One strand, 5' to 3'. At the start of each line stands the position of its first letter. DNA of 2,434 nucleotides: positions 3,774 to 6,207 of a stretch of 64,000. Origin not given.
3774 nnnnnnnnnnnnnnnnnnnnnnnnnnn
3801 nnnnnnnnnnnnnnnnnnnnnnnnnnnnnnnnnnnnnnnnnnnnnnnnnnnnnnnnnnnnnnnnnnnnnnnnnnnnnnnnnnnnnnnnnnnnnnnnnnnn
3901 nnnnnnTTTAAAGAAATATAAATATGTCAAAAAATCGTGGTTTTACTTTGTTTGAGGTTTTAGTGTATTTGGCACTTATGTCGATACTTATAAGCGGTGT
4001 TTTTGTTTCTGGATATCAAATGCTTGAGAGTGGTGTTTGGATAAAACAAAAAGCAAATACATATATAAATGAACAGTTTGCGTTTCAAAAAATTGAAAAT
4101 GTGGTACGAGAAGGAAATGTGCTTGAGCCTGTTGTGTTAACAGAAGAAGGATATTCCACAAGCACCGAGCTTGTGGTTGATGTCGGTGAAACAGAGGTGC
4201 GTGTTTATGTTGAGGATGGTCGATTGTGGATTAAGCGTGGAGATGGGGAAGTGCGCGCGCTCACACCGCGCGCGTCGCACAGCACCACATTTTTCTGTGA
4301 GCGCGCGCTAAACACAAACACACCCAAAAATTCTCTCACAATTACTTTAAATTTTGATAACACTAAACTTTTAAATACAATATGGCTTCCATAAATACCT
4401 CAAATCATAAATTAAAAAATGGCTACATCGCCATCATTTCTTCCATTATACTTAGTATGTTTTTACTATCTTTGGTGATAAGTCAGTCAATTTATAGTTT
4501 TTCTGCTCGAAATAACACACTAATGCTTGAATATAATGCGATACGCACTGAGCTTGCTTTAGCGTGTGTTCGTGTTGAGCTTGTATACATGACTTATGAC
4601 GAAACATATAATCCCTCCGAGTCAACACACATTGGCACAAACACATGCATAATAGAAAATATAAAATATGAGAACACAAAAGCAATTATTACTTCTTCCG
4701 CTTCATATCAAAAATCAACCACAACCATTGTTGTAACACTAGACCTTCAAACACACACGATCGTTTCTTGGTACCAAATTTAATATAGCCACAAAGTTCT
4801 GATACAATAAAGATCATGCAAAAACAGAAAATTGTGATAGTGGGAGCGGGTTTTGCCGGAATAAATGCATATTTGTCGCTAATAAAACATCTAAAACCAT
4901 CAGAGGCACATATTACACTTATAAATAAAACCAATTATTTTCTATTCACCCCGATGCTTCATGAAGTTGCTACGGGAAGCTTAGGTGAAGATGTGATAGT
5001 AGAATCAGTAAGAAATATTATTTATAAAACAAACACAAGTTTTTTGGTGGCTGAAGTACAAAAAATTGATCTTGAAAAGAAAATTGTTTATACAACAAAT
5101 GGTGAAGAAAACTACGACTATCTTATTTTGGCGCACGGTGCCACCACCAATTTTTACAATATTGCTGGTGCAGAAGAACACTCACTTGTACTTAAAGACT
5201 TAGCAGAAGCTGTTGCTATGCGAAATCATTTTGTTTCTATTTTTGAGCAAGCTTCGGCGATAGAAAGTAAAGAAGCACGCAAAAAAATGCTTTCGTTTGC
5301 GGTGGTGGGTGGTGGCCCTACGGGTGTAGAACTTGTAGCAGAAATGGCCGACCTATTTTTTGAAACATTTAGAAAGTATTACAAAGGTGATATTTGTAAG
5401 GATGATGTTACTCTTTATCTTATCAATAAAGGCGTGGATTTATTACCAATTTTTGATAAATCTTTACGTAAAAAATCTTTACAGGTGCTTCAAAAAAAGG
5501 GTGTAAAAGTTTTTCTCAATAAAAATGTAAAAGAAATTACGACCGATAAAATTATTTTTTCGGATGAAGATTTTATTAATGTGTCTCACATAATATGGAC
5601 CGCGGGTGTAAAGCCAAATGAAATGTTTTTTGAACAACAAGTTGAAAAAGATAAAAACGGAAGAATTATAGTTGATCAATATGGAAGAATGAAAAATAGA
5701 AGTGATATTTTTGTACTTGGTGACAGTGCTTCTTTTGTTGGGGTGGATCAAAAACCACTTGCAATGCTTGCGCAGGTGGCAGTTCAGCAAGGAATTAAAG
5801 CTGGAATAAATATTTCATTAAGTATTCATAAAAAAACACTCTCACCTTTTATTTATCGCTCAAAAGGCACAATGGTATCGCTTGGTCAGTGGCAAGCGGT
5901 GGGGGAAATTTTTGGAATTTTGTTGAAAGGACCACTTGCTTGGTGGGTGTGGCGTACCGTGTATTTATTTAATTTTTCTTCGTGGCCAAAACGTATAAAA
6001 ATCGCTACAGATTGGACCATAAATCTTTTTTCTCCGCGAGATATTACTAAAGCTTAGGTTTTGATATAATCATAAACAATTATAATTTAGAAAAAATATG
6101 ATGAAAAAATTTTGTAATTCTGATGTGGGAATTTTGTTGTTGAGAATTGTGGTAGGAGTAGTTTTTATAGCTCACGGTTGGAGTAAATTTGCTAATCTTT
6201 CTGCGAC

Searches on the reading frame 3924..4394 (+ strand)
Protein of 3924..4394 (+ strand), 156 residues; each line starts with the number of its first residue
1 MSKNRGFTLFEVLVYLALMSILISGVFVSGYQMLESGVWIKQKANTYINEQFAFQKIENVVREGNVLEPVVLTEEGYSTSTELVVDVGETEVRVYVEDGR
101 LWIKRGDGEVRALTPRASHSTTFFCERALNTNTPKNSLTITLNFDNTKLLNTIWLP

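Call 3: search_protein_families(library=pfam, proteins=[window:3924-4394:+], max_evalue=1)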
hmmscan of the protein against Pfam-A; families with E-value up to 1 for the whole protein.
window:3924-4394:+ (156 aa): 2 families
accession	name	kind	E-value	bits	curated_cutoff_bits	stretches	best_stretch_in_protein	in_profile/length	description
PF07963.17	N_methyl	-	2.3e-08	33.7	21.2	1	1-27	1-27/27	Prokaryotic N-terminal methylation motif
PF02993.19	MCPVI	-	0.14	12.4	28.4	1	35-98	43-102/225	Minor capsid protein VI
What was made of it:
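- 3924..4394 (+): Pilin 3 (156 aa), NRG|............. It occupies the third minor-pilin position. Pfam N_methyl scores 33.7 bits (call 3).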

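Call 4: search_protein_families(library=ncbifam, proteins=[window:3924-4394:+], max_evalue=1)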
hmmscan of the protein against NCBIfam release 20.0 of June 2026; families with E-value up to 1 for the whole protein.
window:3924-4394:+ (156 aa): 14 families
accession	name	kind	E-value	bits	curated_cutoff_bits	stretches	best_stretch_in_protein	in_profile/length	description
TIGR01708.2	typeII_sec_gspH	equivalog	0.00013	22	80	1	5-32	2-29/169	type II secretion system minor pseudopilin GspH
NF041013.1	T4P_ComGE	equivalog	0.00041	20.4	49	1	3-47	2-46/83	competence type IV pilus minor pilin ComGE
TIGR02532.1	IV_pilin_GFxxxE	domain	0.00043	20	16.3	1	5-26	2-23/24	prepilin-type N-terminal cleavage/methylation domain-containing protein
NF007862.0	PRK10574.1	equivalog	0.0042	17.2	138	1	1-33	1-32/145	prepilin peptidase-dependent pilin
NF041002.1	pilin_ComGF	equivalog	0.0045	17.2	80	1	4-38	1-34/139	competence type IV pilus minor pilin ComGF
NF007800.0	PRK10506.1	equivalog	0.0095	15.8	158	1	1-37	5-40/163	prepilin peptidase-dependent protein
TIGR01707.1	gspI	equivalog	0.014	15.9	44.35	1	6-43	1-38/101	type II secretion system minor pseudopilin GspI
NF007848.0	PRK10557.1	equivalog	0.017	14.4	120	1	3-26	9-32/192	prepilin peptidase-dependent protein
NF007660.0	PRK10332.1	equivalog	0.034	14.7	86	1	2-34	6-36/107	prepilin-type N-terminal cleavage/methylation domain-containing protein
NF040982.1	ComGD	equivalog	0.055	13.9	70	1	4-32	1-29/139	competence type IV pilus minor pilin ComGD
NF006453.0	PRK08808.1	equivalog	0.091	11.8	295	1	2-106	4-103/211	type II secretion system protein J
TIGR01711.1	gspJ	equivalog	0.11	12.3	64.85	1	5-37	1-29/192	type II secretion system minor pseudopilin GspJ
TIGR02596.1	TIGR02596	subfamily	0.21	11.7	70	1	7-37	1-31/196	Verru_Chthon cassette protein D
NF040999.1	pilin_ComGC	equivalog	0.72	10.1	75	1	5-23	2-20/84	competence type IV pilus major pilin ComGC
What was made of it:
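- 3924..4394 (+): TIGR02532 scores 20.0 bits, above 16.3 (call 4).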

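Call 55: search_solved_structures(query=A3, max_evalue=10)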
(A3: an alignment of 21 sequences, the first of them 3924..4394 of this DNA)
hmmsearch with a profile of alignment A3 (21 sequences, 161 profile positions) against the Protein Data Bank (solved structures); distinct sequences matched with E-value up to 10: 18.
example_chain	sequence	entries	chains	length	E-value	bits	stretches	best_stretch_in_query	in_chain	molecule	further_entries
9egp_A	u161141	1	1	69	0.00025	24.4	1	5-36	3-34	Geopilin domain 1 protein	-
7tgg_A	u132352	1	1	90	0.00028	24.2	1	5-44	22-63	Geopilin domain 1 protein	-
9laa_A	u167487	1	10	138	0.0036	20.6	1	1-35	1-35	Type IV pilin protein PilA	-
9lab_B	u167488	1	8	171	0.036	17.3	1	8-39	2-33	MSHA major pilin subunit MshA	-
1t3o_A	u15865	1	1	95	0.039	17.2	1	59-122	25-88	Carbon storage regulator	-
6xxe_A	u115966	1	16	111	0.081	16.2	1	13-112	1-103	Uncharacterized protein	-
2m7g_A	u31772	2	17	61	0.37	14.1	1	13-47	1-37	Geopilin domain 1 protein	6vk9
8otz_Z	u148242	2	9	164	0.42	13.9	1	40-105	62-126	CFAP97 domain containing 1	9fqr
2x3h_A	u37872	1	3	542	0.64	13.3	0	48-133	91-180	K5 LYASE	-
8qqj_J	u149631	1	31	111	1.2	12.4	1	13-111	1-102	Type IV narrow pilus major component PilA5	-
8tj2_C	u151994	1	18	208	1.3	12.3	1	13-51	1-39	Type IV major pilin protein PilA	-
9v10_Aa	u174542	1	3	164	1.6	12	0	40-105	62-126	Sperm axonemal maintenance protein CFAP97D1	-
8p3b_A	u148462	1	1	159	1.7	11.9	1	13-47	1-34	Fimbrial protein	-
8pfb_G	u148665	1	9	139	1.7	11.9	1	13-77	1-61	Type IV pilin PilE1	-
1ay2_A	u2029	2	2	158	2.2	11.6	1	13-47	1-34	TYPE 4 PILIN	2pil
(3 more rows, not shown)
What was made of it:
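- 3924..4394 (+): A family profile hits pilin N-termini in the PDB (E 2.5e-4; call 55).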

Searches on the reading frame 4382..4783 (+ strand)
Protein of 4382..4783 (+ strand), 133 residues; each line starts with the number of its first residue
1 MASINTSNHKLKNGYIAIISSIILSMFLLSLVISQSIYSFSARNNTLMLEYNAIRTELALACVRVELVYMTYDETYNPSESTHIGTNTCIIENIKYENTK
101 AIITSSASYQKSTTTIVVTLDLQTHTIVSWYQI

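Call 3: search_protein_families(library=pfam, proteins=[window:4382-4783:+], max_evalue=1)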
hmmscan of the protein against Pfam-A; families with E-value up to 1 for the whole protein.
window:4382-4783:+ (133 aa): 0 families

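Call 4: search_protein_families(library=ncbifam, proteins=[window:4382-4783:+], max_evalue=1)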
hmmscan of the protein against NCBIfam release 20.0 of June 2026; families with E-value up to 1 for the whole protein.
window:4382-4783:+ (133 aa): 1 family
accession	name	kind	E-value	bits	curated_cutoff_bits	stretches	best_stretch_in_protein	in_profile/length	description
NF040529.1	blaOXA-1036_like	exception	0.0056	16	580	1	19-132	5-116/277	OXA-1036 family carbapenem-hydrolyzing class D beta-lactamase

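Call 56: search_solved_structures(query=A4, max_evalue=10)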
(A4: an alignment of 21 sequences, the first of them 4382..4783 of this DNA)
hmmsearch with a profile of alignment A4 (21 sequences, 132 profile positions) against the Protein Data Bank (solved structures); distinct sequences matched with E-value up to 10: 10.
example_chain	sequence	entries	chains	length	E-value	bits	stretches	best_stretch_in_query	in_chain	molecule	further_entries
5lsp_A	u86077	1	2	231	0.062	16.4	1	71-128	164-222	Hepatocyte growth factor receptor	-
9evn_A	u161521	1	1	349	0.24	14.5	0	47-89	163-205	Apical membrane antigen 1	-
2uzx_B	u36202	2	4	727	0.64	13.1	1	71-128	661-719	HEPATOCYTE GROWTH FACTOR RECEPTOR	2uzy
6gcu_A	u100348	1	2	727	0.65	13.1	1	71-128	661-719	Hepatocyte growth factor receptor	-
5nqf_A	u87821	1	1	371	0.83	12.8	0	47-89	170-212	Apical membrane antigen 1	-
4r1a_A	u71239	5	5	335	0.88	12.7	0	47-89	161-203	Apical membrane antigen 1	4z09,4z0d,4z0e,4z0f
6n87_A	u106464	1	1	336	0.9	12.7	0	47-89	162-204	Apical membrane antigen-1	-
7mo7_E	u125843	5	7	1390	1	12.4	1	72-128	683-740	Hepatocyte growth factor receptor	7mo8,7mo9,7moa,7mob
2n5s_A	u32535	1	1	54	1.2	12.3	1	17-48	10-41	Epidermal growth factor receptor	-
2ks1_B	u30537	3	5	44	2.4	11.3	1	18-44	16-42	Epidermal growth factor receptor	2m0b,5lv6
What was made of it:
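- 4382..4783 (+): Fourth pilin-like protein (133 aa), KNG|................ It has Gly-1 and a hydrophobic helix but no Glu at +5, the trait of GspK/PilX/ComGG-type subunits. No Pfam or PDB sequence hit (calls 3, 56).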

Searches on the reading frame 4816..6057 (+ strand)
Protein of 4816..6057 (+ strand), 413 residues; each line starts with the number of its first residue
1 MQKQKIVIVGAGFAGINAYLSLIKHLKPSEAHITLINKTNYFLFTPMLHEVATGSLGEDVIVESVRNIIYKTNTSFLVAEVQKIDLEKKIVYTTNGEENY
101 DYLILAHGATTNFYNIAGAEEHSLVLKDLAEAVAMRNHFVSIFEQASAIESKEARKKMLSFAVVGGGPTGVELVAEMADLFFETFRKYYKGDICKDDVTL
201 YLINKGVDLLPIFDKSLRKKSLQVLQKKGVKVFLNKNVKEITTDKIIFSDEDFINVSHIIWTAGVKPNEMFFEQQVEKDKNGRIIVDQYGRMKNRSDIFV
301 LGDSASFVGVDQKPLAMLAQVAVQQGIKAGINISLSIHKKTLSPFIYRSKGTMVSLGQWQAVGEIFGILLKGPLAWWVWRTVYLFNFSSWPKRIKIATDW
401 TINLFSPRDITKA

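Call 23: search_protein_families(library=ncbifam, proteins=[window:4816-6057:+], max_evalue=0.001)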
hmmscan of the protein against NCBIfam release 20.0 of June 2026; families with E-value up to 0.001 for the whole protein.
window:4816-6057:+ (413 aa): 29 families (the best 25 are shown)
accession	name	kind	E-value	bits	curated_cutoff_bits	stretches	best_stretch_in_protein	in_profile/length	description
TIGR03169.1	Nterm_to_SelD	hypoth_equivalog_domain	9.1e-38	130.5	310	1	6-377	2-352/365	pyridine nucleotide-disulfide oxidoreductase family protein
NF046103.1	NOXase_Strep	equivalog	4e-25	88.7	600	1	5-334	1-312/442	H2O-forming NADH oxidase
TIGR03385.1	CoA_CoA_reduc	equivalog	2.3e-24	86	578.8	1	5-333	1-313/439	CoA-disulfide reductase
NF007123.0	PRK09564.1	equivalog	1.3e-18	66.9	458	1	5-323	2-304/444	CoA-disulfide reductase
TIGR04369.1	fusion_not_SelD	hypoth_equivalog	1.1e-16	60.2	700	1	24-175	19-159/701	oxidoreductase/SelD-related fusion protein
NF003437.0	PRK04965.1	equivalog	2e-16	60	392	1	4-309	3-279/378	NADH:flavorubredoxin reductase NorW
NF049943.1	SQR_III_seleno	exception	3.2e-14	52.6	525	1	4-306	1-291/406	type III sulfide quinone reductase, selenoprotein subtype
TIGR02374.1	nitri_red_nirB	equivalog_domain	4.8e-13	48.4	578.35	1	6-309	1-282/794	nitrite reductase large subunit NirB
NF011565.0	PRK14989.1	subfamily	6.6e-12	44.3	883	1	1-309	1-287/847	nitrite reductase large subunit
NF042949.2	3PPDioc_HcaD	equivalog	1.1e-11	44.1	450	2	4-139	2-139/386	3-phenylpropionate/cinnamic acid dioxygenase ferredoxin--NAD(+) reductase subunit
TIGR01350.1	lipoamide_DH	equivalog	2.8e-11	42.8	408.8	1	83-334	112-330/461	dihydrolipoyl dehydrogenase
NF010037.0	PRK13512.1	equivalog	3.9e-11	42.5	394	1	4-306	2-280/438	CoA-disulfide reductase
NF004945.0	PRK06292.2-3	equivalog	1.4e-10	40.7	494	1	62-304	94-304/457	dihydrolipoyl dehydrogenase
NF004776.0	PRK06116.1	equivalog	2.7e-09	36.6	480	1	202-317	195-315/450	glutathione-disulfide reductase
TIGR01424.1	gluta_reduc_2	equivalog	2.4e-07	29.7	606.05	1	199-308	191-306/446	glutathione-disulfide reductase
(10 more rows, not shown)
